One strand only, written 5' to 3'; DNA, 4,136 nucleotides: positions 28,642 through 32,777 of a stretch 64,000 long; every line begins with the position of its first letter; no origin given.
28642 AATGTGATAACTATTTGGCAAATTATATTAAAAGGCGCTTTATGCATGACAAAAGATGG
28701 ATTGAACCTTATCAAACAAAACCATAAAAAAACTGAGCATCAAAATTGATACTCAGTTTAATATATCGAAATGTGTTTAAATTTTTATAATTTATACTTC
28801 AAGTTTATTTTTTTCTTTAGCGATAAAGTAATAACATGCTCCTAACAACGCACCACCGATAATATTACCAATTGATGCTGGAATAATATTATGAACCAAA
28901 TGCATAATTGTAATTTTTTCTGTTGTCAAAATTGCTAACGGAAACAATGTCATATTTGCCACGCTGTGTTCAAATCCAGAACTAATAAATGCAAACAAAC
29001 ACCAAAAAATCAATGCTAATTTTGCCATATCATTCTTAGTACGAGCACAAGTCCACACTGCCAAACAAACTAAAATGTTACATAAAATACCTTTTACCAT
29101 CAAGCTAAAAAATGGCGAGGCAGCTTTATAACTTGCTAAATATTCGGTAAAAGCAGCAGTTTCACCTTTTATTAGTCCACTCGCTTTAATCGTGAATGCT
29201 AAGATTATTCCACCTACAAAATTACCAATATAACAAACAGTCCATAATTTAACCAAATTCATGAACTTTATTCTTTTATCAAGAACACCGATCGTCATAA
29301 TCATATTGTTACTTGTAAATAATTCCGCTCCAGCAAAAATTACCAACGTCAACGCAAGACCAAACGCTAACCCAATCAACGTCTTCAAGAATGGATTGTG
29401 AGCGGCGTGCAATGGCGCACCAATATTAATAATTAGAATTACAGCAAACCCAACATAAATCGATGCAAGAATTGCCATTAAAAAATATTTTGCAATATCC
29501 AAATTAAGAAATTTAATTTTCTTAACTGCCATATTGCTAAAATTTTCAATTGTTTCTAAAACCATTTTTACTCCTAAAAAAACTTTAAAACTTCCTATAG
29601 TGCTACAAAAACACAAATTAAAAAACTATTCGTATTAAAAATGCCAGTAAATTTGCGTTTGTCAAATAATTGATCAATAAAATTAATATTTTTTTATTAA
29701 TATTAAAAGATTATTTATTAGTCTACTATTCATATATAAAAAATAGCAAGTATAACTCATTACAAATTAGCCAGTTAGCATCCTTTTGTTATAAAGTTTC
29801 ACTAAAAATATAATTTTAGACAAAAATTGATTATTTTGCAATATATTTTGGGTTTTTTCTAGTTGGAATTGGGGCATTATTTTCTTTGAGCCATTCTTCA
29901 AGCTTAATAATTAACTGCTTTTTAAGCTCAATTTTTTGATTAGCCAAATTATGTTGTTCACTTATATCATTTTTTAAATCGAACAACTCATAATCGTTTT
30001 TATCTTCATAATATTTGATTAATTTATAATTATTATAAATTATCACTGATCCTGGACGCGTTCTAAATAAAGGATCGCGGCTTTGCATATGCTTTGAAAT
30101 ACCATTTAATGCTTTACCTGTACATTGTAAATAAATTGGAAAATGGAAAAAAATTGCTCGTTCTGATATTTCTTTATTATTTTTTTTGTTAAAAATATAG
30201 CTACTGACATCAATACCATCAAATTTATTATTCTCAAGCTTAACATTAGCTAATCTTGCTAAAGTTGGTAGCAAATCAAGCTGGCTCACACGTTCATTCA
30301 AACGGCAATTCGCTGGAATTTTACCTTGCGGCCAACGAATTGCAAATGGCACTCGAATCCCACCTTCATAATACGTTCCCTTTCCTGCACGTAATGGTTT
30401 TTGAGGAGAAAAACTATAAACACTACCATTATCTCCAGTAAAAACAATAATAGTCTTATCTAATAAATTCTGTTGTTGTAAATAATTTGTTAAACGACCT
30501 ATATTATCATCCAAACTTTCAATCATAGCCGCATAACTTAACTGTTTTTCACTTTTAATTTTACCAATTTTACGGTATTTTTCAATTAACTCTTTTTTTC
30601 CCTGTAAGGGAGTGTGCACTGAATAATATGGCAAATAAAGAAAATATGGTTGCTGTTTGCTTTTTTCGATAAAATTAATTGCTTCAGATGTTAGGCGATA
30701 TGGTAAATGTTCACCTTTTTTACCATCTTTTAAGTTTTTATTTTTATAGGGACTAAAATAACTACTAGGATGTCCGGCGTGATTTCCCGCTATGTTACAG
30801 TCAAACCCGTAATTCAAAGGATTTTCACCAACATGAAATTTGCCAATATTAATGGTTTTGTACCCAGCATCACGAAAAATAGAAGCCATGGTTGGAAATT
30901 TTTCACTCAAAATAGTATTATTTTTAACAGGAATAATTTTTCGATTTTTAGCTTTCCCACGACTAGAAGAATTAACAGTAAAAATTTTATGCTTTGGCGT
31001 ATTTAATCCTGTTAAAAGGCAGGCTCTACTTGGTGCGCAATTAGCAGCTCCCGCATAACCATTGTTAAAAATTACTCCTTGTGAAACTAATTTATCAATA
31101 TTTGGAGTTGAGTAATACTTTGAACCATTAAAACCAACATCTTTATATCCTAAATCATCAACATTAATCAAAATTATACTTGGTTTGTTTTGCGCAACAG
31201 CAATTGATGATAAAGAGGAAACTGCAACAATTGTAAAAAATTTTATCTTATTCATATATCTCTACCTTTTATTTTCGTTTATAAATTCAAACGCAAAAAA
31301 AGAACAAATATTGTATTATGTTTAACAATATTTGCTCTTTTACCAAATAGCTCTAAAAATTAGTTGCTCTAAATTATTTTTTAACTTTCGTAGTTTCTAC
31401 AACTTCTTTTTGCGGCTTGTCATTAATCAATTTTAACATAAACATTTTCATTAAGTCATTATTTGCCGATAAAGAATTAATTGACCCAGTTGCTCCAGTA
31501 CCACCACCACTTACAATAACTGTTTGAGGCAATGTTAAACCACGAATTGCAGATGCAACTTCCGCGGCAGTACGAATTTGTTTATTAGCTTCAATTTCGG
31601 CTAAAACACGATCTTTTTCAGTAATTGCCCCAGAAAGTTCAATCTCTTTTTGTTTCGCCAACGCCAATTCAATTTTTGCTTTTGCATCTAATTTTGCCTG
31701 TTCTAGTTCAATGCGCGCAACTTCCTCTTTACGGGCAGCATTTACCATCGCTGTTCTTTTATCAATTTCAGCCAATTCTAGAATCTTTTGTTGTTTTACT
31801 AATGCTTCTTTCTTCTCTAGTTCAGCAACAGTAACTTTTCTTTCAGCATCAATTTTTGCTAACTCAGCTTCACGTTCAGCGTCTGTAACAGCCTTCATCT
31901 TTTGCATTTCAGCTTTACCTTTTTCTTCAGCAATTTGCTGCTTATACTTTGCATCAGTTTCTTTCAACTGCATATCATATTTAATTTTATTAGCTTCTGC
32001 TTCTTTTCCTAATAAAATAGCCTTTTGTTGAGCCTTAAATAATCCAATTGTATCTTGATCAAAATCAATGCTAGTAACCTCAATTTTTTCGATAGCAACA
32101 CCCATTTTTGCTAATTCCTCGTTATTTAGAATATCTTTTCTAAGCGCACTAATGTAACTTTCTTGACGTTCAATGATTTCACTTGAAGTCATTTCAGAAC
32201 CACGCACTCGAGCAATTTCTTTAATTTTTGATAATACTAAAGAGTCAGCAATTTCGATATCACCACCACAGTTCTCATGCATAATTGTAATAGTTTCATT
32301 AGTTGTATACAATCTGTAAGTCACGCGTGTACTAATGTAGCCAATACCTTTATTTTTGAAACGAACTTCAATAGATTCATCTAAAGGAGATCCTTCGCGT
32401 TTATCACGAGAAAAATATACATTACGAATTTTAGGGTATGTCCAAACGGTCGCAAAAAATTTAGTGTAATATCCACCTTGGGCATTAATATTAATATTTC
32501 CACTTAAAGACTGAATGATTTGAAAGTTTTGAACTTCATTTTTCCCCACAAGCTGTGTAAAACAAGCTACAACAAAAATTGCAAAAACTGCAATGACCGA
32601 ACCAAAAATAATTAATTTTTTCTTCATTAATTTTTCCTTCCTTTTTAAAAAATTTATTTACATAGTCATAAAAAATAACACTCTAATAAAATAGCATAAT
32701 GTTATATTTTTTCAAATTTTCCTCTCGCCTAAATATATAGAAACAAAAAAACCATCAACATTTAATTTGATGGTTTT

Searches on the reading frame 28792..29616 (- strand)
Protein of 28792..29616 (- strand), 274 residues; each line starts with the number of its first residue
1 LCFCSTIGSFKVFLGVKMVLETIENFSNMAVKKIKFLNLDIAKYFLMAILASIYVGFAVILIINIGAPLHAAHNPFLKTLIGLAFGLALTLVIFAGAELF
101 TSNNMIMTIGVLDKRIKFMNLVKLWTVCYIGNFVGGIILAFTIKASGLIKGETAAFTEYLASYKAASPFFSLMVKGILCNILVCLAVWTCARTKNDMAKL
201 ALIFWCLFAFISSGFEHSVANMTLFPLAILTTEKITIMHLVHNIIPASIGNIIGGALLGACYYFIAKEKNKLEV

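Call 37: search_protein_families(library=pfam, proteins=[window:28792-29616:-], max_evalue=0.00001)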
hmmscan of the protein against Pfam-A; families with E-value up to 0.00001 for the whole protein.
window:28792-29616:- (274 aa): 1 family
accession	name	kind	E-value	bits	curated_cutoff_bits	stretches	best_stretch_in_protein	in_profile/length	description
PF01226.23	Form_Nir_trans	-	3.4e-68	230.1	34.6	1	21-264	1-239/240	Formate/nitrite transporter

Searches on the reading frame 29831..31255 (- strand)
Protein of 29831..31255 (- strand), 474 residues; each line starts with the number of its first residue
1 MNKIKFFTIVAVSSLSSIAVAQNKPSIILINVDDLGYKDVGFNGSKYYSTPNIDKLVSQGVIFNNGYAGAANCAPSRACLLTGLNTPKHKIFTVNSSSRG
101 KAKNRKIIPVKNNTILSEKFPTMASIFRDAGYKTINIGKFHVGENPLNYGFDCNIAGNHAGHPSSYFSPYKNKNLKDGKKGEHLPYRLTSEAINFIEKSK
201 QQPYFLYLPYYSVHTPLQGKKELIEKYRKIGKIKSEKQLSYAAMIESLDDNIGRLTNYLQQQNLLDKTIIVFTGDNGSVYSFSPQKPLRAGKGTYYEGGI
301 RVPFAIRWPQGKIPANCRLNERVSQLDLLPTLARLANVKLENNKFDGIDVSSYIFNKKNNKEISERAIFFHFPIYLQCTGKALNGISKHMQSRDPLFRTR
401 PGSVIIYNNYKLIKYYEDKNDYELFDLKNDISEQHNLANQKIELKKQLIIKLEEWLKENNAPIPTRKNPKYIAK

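Call 6: search_protein_families(library=pfam, proteins=[window:29831-31255:-])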
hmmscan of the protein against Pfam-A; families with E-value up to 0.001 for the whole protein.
window:29831-31255:- (474 aa): 3 families
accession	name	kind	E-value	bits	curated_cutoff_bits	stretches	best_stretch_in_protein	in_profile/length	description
PF00884.28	Sulfatase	-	4.1e-56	190.9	25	1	25-338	1-301/301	Sulfatase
PF16347.10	SGSH_C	-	6.1e-15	56.1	29.3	1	294-456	10-148/154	N-sulphoglucosamine sulphohydrolase, C-terminal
PF01663.27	Phosphodiest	-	1e-08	35.6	23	1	29-277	3-220/342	Type I phosphodiesterase / nucleotide pyrophosphatase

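Call 7: search_protein_families(library=ncbifam, proteins=[window:29831-31255:-])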
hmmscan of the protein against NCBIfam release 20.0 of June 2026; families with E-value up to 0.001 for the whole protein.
window:29831-31255:- (474 aa): 7 families
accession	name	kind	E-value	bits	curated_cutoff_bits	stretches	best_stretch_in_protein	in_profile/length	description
NF010322.0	PRK13759.1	equivalog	1.9e-43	148.7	481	2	20-153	2-118/486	arylsulfatase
TIGR03417.1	chol_sulfatase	equivalog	7.5e-30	104.2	433.45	2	232-361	247-371/500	choline-sulfatase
NF052527.1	Mn_arylsulf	exception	7.3e-29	101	850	2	24-153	1-114/479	manganese-dependent arylsulfatase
NF045661.1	HdlasePehA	equivalog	1.7e-26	92.9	900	2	239-440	282-467/506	phosphoric/sulfuric ester hydrolase PehA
NF038282.1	LapC_YejM_PbgA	exception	3.7e-07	28.8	825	1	232-344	405-509/584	LPS biosynthesis-modulating metalloenzyme YejM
NF038075.1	fam_STM4013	hypoth_equivalog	1.7e-05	24.5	250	1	25-280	8-236/261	STM4013/SEN3800 family hydrolase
NF053595.1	LptchSynLtaSGpos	equivalog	0.00036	19.2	970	1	190-352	382-542/626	lipoteichoic acid synthase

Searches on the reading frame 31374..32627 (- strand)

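Call 6: search_protein_families(library=pfam, proteins=[window:31374-32627:-])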
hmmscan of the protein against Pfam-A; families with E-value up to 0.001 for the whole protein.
window:31374-32627:- (417 aa): 1 family
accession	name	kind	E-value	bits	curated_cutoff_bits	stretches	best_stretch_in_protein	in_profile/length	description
PF01145.31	Band_7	-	3.7e-06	27.6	23.6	1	74-206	49-164/176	SPFH domain / Band 7 family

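Call 7: search_protein_families(library=ncbifam, proteins=[window:31374-32627:-])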
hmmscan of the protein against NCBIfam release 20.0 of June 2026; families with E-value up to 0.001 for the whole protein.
window:31374-32627:- (417 aa): 0 families
